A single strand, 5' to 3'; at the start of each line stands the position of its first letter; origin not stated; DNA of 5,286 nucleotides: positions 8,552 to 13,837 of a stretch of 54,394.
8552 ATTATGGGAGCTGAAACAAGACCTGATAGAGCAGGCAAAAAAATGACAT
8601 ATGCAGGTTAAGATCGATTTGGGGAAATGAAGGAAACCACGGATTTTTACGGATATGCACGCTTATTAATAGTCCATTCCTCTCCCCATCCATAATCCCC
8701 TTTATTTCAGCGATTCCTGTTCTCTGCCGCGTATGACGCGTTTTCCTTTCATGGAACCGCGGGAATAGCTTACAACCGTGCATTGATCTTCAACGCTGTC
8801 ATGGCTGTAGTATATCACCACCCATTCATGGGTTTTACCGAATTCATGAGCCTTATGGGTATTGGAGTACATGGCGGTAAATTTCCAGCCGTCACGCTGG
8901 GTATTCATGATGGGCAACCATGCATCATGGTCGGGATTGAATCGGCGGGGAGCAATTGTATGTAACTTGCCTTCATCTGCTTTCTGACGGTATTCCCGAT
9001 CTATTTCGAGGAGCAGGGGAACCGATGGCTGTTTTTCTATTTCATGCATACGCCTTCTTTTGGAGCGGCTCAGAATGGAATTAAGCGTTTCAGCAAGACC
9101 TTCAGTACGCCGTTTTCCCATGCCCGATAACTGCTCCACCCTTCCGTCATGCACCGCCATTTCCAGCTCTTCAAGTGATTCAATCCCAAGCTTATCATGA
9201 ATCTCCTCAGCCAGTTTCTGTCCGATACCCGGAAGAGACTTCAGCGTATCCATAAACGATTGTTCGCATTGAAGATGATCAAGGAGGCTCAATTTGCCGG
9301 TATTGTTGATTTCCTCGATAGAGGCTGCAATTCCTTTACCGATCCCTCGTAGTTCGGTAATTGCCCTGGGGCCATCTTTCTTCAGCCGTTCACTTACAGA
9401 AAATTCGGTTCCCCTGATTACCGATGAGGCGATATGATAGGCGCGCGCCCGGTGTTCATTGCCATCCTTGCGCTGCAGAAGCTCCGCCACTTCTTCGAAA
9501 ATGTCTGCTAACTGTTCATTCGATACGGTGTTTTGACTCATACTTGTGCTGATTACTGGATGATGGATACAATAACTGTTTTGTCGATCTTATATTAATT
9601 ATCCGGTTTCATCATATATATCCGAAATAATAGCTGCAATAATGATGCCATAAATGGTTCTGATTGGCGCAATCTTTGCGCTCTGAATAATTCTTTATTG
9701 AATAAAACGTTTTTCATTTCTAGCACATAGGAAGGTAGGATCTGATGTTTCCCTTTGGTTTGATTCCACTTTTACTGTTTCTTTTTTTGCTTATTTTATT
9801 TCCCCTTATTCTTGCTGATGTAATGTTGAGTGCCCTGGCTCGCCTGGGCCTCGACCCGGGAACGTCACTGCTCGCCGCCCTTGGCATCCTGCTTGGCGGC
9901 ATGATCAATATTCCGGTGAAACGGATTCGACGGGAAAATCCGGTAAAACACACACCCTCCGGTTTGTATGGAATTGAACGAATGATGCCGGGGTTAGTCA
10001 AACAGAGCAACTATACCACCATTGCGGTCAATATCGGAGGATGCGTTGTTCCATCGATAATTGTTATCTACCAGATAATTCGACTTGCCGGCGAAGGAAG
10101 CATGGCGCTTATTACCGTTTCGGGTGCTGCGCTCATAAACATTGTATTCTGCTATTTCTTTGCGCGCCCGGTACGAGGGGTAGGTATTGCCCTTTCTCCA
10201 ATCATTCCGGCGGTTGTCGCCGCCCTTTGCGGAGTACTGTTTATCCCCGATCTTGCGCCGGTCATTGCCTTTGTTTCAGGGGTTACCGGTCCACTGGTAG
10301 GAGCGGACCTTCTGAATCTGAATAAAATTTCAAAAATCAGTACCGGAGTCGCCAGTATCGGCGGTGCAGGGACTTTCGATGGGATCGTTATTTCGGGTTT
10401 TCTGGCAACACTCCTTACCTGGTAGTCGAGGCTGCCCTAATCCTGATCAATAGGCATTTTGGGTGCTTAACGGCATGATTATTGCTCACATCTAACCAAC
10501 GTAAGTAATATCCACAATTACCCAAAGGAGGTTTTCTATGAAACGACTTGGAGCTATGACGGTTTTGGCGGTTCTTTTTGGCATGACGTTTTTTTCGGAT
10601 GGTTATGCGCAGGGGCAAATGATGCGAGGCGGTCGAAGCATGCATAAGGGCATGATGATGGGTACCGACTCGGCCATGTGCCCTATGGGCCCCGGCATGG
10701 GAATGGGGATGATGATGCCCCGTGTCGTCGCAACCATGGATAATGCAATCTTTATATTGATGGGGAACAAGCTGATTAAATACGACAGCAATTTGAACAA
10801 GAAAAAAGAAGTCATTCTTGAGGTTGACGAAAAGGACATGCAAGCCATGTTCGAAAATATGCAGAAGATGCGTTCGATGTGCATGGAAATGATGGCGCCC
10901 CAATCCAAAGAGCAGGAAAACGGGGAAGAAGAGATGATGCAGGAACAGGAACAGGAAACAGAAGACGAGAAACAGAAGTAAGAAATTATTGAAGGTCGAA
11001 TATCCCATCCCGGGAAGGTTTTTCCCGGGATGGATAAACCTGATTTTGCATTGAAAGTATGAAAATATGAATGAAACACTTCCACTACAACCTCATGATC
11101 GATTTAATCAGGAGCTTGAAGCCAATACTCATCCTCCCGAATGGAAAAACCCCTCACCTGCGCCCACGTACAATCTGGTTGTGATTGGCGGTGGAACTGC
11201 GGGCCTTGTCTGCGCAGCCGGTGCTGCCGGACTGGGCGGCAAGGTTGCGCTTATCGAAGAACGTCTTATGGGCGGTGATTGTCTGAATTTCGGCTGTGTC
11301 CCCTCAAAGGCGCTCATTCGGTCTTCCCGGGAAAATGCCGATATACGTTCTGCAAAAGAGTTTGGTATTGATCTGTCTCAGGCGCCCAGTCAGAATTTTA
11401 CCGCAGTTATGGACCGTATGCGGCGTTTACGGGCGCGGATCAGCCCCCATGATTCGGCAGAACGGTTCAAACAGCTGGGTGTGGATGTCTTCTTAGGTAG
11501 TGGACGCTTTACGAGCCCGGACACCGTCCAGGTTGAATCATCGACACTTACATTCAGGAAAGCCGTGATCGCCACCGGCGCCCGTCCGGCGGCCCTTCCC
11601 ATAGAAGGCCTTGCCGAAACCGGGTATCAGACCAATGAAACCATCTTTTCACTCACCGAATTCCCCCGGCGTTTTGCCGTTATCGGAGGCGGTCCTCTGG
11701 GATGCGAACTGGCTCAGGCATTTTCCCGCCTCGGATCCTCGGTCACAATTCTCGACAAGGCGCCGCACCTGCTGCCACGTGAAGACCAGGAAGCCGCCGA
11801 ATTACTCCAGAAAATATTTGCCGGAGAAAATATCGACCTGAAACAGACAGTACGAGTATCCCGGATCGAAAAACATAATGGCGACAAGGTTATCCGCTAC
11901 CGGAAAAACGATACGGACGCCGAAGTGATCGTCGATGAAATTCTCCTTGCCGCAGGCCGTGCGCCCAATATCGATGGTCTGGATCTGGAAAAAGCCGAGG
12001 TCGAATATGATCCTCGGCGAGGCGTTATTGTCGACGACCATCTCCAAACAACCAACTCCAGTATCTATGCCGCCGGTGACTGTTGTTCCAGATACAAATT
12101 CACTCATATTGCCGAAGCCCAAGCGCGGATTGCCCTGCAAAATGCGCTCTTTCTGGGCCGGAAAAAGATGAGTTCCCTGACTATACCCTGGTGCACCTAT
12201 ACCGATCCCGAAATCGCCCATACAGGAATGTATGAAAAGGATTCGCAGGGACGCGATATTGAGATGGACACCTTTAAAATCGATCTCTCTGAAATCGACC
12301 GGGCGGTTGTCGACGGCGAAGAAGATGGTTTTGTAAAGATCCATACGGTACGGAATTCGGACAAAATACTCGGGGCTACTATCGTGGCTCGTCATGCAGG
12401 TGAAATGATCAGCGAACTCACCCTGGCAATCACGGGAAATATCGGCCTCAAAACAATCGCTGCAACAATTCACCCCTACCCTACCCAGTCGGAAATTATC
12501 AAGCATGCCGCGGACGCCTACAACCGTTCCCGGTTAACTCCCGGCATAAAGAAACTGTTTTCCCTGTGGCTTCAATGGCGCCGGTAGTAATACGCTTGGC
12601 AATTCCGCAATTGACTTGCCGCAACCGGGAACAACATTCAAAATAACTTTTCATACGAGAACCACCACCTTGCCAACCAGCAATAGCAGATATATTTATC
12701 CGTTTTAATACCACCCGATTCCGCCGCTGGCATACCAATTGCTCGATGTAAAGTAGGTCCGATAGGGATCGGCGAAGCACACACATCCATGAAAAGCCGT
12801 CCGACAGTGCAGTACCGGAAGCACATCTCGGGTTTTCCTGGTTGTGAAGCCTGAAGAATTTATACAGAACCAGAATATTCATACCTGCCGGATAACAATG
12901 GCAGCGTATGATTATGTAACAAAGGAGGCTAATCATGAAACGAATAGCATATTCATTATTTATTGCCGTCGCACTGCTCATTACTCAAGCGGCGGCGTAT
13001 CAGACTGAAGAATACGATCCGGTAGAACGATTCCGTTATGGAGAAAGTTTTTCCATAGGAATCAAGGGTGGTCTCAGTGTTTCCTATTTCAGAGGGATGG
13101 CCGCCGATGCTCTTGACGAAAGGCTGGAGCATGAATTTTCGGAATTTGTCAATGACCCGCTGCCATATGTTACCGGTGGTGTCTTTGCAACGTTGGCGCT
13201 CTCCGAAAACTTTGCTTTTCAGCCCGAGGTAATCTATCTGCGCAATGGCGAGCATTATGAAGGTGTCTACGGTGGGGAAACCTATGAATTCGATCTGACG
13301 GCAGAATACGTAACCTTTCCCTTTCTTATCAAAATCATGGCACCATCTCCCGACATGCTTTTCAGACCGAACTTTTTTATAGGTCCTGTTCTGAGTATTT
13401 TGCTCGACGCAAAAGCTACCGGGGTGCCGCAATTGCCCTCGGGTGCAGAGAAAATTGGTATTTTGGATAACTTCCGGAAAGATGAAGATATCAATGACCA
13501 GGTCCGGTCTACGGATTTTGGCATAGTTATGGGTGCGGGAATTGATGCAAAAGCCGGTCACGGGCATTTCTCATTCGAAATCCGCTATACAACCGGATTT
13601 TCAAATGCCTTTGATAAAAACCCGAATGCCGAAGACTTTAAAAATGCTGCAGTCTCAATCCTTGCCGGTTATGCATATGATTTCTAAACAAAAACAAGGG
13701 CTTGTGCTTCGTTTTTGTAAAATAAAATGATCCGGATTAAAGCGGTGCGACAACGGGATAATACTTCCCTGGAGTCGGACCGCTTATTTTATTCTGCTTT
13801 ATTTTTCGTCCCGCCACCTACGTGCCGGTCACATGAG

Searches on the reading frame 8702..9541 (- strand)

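Call 4: search_protein_families(library=pfam, proteins=[window:8702-9541:-], max_evalue=1)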
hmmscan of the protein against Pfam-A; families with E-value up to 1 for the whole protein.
window:8702-9541:- (279 aa): 11 families
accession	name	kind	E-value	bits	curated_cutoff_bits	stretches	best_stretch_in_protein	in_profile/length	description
PF14716.13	HHH_8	-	2.3e-21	76.4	30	2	8-84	3-73/73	Helix-hairpin-helix domain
PF14520.12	HHH_5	-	1.8e-08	35.2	27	1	98-151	2-53/57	Helix-hairpin-helix domain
PF00633.29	HHH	-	2e-05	24.6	24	1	98-116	11-29/30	Helix-hairpin-helix motif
PF11798.14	IMS_HHH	-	5.8e-05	23.5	24.4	1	100-120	13-32/32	IMS family HHH motif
PF11731.14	Cdd1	-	0.00019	22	25.5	1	97-130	5-37/86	Pathogenicity locus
PF12826.13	HHH_2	-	0.00097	19.7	27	0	47-77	23-53/64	Helix-hairpin-helix motif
PF00416.27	Ribosomal_S13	-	0.028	15.2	31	1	93-171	10-88/128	Ribosomal protein S13/S18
PF22525.1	H2TH_5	-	0.032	14.7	27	1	98-121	28-51/71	S13-like H2TH domain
PF21176.3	RecR_HhH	-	0.052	13.8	27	1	96-111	4-19/45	RecR, helix-hairpin-helix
PF12836.13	HHH_3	-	0.065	13.8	27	0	98-114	14-30/65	Helix-hairpin-helix motif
PF21999.2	IMS_HHH_1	-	0.074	14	27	1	101-128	1-27/53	DNA polymerase-iota, thumb domain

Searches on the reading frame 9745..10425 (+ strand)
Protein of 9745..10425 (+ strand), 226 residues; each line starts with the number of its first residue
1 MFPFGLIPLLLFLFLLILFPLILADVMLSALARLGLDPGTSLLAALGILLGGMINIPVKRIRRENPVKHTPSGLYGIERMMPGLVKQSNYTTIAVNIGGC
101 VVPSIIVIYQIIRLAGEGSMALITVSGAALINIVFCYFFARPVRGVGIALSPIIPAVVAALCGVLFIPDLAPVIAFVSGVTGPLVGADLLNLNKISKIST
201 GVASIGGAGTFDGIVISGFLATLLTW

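Call 79: search_protein_families(library=pfam, proteins=[window:9745-10425:+], max_evalue=0.00001)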
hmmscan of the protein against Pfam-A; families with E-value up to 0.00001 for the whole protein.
window:9745-10425:+ (226 aa): 1 family
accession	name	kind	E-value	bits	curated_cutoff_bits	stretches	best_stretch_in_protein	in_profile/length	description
PF07758.16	DUF1614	-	5.2e-48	163.7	23.9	1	49-224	1-171/171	Protein of unknown function (DUF1614)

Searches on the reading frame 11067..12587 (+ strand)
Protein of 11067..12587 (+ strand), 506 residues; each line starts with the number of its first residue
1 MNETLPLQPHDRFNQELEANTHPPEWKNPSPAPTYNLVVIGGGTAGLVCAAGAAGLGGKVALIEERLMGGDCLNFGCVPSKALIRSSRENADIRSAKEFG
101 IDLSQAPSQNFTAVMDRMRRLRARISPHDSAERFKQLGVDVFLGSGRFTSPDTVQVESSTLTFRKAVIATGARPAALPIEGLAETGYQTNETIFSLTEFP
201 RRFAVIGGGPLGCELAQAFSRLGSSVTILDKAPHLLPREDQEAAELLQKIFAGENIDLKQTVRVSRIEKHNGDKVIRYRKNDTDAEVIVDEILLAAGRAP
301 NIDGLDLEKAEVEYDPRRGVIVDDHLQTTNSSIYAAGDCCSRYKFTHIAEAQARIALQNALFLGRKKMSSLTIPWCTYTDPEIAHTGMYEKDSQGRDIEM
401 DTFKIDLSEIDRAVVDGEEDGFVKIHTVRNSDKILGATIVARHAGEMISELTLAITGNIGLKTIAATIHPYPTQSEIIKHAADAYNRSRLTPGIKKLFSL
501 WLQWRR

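Call 79: search_protein_families(library=pfam, proteins=[window:11067-12587:+], max_evalue=0.00001)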
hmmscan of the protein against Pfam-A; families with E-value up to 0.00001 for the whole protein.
window:11067-12587:+ (506 aa): 10 families
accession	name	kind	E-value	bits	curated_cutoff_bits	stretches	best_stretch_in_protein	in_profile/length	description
PF07992.20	Pyr_redox_2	-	7e-65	219.8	26.1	1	35-353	1-291/291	Pyridine nucleotide-disulphide oxidoreductase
PF02852.28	Pyr_redox_dim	-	1.6e-28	99.5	25.3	1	373-482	1-110/110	Pyridine nucleotide-disulphide oxidoreductase, dimerisation domain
PF00070.33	Pyr_redox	-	1.5e-22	80.3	22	1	202-275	1-74/82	Pyridine nucleotide-disulphide oxidoreductase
PF13738.12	Pyr_redox_3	-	1.5e-10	41.3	30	1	153-337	115-305/305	Pyridine nucleotide-disulphide oxidoreductase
PF01134.28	GIDA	-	1.5e-09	37.9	22.1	1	37-89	2-52/391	Glucose inhibited division protein A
PF01262.27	AlaDh_PNT_C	-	6.1e-08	32.8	23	0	36-66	30-60/214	Alanine dehydrogenase/PNT, C-terminal domain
PF12831.13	FAD_oxidored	-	2.2e-07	31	27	0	37-70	2-35/416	FAD dependent oxidoreductase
PF13450.12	NAD_binding_8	-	2.7e-07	31.2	21.9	0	205-235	1-31/68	NAD(P)-binding Rossmann-like domain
PF03486.20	HI0933_like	-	3.3e-07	30.5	50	0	36-66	2-32/244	HI0933-like protein Rossmann domain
PF01266.30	DAO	-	2.5e-06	27.7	27.9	0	203-233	2-32/353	FAD dependent oxidoreductase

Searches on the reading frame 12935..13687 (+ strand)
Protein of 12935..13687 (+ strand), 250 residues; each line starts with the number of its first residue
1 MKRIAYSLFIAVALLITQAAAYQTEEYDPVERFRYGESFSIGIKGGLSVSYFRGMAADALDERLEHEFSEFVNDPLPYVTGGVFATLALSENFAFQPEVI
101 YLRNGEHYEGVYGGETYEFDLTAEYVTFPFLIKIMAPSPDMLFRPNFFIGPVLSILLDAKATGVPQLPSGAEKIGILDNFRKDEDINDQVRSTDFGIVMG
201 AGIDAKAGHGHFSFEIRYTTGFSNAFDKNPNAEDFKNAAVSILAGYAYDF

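Call 79: search_protein_families(library=pfam, proteins=[window:12935-13687:+], max_evalue=0.00001)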
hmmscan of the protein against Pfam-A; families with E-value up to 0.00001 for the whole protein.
window:12935-13687:+ (250 aa): 2 families
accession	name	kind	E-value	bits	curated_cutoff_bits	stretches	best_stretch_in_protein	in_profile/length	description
PF13568.12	OMP_b-brl_2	-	3.1e-20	73.4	27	1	37-227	7-175/175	Outer membrane protein beta-barrel domain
PF13505.12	OMP_b-brl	-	3.1e-06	27.9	28.7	1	9-246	3-173/175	Outer membrane protein beta-barrel domain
